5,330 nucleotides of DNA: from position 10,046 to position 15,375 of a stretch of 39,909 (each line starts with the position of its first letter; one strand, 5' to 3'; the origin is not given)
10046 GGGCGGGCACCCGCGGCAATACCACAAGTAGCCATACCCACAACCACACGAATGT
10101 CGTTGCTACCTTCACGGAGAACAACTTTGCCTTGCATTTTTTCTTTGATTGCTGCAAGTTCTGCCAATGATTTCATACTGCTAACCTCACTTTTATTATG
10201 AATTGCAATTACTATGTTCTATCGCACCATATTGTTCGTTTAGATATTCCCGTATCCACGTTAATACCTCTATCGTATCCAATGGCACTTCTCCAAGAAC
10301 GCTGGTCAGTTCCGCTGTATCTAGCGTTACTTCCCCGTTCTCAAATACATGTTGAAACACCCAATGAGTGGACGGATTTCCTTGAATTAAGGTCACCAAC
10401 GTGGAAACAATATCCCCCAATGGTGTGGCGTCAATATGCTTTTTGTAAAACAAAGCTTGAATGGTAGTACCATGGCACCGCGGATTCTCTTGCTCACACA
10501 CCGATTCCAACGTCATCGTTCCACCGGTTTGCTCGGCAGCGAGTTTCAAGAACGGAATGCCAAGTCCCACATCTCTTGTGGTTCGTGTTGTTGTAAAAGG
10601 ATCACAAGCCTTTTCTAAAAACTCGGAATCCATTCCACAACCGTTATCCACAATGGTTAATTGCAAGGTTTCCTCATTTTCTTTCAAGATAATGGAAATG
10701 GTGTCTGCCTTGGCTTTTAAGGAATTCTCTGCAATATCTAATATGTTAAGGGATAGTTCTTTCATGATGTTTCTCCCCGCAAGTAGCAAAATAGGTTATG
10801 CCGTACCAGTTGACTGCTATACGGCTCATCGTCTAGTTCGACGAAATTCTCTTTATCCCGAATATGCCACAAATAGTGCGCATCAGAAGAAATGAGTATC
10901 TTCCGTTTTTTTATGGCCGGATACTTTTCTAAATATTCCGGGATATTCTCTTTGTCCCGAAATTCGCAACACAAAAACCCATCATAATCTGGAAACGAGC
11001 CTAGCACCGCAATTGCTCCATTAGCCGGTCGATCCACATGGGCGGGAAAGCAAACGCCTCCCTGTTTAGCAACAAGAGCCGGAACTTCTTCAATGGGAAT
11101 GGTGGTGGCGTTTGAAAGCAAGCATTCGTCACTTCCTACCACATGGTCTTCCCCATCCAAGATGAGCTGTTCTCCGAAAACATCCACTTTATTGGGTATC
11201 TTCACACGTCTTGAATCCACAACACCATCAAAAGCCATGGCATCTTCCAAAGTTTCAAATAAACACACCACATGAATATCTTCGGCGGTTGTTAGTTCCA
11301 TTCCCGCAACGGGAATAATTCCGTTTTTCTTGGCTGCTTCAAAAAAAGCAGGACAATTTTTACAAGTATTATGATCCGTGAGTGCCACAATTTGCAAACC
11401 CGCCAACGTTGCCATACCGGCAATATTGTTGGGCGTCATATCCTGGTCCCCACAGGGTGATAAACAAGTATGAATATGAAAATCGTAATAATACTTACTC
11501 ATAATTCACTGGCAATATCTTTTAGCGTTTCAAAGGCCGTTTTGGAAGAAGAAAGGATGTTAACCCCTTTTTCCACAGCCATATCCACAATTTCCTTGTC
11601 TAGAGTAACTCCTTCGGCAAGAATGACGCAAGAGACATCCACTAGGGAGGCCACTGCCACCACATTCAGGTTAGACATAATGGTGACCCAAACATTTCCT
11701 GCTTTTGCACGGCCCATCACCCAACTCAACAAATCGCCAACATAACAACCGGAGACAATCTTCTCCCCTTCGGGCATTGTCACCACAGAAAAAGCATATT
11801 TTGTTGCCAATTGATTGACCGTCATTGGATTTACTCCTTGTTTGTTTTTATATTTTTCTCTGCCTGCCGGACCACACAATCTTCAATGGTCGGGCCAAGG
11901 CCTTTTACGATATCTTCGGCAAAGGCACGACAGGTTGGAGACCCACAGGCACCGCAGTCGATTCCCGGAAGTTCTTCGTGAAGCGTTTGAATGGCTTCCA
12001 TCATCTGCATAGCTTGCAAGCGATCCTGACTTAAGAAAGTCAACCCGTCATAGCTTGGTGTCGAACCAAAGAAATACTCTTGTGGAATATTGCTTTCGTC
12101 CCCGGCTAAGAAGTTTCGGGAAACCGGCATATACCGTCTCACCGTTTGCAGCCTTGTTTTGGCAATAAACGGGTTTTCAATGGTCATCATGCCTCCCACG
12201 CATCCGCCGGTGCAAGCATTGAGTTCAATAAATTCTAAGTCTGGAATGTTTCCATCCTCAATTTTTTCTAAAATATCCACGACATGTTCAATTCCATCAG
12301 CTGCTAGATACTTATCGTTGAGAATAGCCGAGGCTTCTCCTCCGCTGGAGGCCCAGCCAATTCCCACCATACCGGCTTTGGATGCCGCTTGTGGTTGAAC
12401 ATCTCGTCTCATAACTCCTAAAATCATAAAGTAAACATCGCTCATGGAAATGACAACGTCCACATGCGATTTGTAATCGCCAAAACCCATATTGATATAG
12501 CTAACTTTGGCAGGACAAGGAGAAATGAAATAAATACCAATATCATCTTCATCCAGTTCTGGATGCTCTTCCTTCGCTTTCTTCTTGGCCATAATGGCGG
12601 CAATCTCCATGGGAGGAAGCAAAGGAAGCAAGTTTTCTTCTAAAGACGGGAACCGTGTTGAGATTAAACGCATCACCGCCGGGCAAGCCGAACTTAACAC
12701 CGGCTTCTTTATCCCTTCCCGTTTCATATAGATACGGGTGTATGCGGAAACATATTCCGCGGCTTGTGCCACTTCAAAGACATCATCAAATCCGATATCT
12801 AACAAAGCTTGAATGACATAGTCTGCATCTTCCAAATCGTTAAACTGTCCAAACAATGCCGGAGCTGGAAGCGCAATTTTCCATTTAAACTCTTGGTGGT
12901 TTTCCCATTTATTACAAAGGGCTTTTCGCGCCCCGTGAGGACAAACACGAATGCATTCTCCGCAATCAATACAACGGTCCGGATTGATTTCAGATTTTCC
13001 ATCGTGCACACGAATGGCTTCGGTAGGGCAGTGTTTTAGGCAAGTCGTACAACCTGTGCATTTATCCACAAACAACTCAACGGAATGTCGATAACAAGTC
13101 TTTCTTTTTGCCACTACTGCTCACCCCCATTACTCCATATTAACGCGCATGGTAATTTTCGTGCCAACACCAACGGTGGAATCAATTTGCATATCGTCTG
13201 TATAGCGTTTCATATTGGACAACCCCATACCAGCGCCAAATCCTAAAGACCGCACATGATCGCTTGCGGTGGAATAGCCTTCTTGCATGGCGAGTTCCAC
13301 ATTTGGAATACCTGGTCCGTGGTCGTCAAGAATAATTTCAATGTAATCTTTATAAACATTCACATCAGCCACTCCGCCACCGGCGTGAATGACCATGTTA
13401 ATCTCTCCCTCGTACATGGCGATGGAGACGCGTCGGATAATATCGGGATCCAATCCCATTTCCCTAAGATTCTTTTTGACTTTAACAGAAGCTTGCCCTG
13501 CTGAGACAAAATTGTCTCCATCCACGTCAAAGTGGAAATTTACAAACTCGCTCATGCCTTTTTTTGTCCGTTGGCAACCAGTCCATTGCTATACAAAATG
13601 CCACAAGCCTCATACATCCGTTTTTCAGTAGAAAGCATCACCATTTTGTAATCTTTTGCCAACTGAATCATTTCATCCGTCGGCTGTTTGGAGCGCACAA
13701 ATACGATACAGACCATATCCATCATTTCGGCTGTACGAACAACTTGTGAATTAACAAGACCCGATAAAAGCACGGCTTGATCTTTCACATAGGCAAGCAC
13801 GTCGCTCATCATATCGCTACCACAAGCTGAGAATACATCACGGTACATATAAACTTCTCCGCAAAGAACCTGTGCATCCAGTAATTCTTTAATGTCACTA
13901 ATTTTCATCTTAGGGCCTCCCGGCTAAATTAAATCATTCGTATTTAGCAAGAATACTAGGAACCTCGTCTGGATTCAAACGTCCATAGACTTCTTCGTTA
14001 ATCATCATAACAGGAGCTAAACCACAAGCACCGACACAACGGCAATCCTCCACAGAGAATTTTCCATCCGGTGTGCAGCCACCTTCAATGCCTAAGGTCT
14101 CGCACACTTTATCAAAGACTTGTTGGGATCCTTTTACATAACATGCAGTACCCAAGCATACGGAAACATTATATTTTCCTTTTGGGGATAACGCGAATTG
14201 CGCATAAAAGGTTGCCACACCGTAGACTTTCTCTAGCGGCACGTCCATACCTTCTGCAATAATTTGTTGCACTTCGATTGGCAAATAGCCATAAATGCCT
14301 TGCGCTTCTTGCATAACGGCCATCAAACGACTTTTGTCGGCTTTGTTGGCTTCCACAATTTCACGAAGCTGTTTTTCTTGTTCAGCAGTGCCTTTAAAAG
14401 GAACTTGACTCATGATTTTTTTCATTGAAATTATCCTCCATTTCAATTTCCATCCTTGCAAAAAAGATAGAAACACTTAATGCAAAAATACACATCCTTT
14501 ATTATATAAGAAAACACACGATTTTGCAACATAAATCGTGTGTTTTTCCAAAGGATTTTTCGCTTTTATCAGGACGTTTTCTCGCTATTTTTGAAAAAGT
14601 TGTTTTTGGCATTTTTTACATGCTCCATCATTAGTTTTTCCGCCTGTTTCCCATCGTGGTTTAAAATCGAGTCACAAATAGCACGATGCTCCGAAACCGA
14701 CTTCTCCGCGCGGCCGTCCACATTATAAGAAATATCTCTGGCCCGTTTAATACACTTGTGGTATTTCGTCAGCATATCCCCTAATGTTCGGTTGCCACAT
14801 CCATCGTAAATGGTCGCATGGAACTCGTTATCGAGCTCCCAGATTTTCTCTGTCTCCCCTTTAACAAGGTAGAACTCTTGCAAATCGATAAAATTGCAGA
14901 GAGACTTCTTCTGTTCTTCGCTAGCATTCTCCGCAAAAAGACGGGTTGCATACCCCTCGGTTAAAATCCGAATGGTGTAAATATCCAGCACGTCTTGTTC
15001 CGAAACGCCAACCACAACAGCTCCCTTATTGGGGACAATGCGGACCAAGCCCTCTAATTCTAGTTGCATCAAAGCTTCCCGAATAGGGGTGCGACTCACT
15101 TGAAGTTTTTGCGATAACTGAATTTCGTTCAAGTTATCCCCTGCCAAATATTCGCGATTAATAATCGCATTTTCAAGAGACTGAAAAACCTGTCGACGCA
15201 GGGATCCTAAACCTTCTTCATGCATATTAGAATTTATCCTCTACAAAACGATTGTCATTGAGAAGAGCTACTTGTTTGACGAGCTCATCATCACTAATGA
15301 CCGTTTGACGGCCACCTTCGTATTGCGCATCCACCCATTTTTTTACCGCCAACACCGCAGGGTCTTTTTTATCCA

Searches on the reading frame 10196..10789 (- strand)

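Call 27: search_protein_families(library=pfam, proteins=[window:10196-10789:-], max_evalue=0.00001)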
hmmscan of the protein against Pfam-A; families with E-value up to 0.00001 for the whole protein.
window:10196-10789:- (197 aa): 2 families
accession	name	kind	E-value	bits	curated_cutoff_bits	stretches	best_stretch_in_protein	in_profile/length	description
PF02518.31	HATPase_c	-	3.9e-13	50.3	26.4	1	16-112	10-105/111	Histidine kinase-, DNA gyrase B-, and HSP90-like ATPase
PF13589.12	HATPase_c_3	-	3.5e-10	40.5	25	1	16-101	7-97/137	Histidine kinase-, DNA gyrase B-, and HSP90-like ATPase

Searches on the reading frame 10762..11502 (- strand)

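Call 27: search_protein_families(library=pfam, proteins=[window:10762-11502:-], max_evalue=0.00001)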
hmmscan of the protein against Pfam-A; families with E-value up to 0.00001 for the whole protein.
window:10762-11502:- (246 aa): 1 family
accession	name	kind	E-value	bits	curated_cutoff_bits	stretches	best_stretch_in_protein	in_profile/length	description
PF02811.25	PHP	-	4.7e-11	43.7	26.4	1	7-83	1-80/164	PHP domain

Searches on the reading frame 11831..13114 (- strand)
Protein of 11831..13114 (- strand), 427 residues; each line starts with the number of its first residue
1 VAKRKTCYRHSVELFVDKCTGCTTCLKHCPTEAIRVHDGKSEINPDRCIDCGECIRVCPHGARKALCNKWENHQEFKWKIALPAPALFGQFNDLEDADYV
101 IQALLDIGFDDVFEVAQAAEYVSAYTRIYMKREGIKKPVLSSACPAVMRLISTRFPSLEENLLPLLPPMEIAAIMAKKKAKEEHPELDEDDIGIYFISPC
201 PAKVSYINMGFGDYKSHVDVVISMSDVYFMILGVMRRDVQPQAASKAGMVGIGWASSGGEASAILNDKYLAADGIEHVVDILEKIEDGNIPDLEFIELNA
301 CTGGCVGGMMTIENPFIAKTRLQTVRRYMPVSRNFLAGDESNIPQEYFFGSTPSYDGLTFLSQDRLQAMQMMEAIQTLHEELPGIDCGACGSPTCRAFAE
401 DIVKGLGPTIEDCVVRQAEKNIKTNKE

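Call 27: search_protein_families(library=pfam, proteins=[window:11831-13114:-], max_evalue=0.00001)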
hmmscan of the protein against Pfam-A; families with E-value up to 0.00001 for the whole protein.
window:11831-13114:- (427 aa): 9 families
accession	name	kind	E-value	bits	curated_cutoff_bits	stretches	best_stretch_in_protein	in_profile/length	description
PF02906.19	Fe_hyd_lg_C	-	1.1e-29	104.2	22.1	1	80-308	4-244/245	Iron only hydrogenase large subunit, C-terminal domain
PF04060.18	FeS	-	1.2e-12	47.8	23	1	382-414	1-32/33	Putative Fe-S cluster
PF00037.32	Fer4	-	6.5e-12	45.2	21.1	1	42-63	2-23/24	4Fe-4S binding domain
PF13237.11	Fer4_10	-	1.1e-10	41.8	25.5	1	17-59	7-53/53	4Fe-4S dicluster domain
PF12838.12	Fer4_7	-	4.6e-10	40.3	27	1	18-62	1-52/52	4Fe-4S dicluster domain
PF12837.12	Fer4_6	-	5e-10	39.3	25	1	42-62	3-23/24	4Fe-4S binding domain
PF13187.11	Fer4_9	-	1.3e-09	38.3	27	1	18-62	1-51/52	4Fe-4S dicluster domain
PF14697.11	Fer4_21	-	8.9e-08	32.6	35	0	42-73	2-33/59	4Fe-4S dicluster domain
PF12797.12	Fer4_2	-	1.1e-06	28.6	24.5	0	42-59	4-21/22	4Fe-4S binding domain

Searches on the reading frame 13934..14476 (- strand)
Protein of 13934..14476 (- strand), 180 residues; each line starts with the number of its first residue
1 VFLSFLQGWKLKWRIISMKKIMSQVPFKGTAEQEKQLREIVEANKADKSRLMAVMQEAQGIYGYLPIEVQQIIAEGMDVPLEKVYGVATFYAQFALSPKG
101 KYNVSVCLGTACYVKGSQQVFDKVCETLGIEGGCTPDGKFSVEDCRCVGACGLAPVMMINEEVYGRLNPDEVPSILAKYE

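Call 27: search_protein_families(library=pfam, proteins=[window:13934-14476:-], max_evalue=0.00001)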
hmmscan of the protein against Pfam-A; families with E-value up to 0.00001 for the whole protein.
window:13934-14476:- (180 aa): 1 family
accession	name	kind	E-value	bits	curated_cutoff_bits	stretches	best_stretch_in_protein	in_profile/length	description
PF01257.25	2Fe-2S_thioredx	-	3.1e-49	167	24.8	1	38-179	2-144/145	Thioredoxin-like [2Fe-2S] ferredoxin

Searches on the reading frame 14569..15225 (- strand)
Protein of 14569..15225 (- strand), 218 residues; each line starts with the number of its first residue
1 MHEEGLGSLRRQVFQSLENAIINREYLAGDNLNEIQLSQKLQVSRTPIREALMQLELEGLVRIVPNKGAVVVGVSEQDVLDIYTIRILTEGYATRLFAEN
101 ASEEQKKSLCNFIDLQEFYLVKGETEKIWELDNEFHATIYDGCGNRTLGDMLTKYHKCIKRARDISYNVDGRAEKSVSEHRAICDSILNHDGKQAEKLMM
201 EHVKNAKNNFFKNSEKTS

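Call 27: search_protein_families(library=pfam, proteins=[window:14569-15225:-], max_evalue=0.00001)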
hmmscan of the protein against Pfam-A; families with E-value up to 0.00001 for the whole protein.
window:14569-15225:- (218 aa): 2 families
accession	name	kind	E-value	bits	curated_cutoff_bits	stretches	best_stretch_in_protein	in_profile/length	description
PF07729.17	FCD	-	8.6e-26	91.2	24.3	1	81-204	1-124/125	FCD domain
PF00392.27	GntR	-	3.8e-16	58.9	27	1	10-71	2-64/64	Bacterial regulatory proteins, gntR family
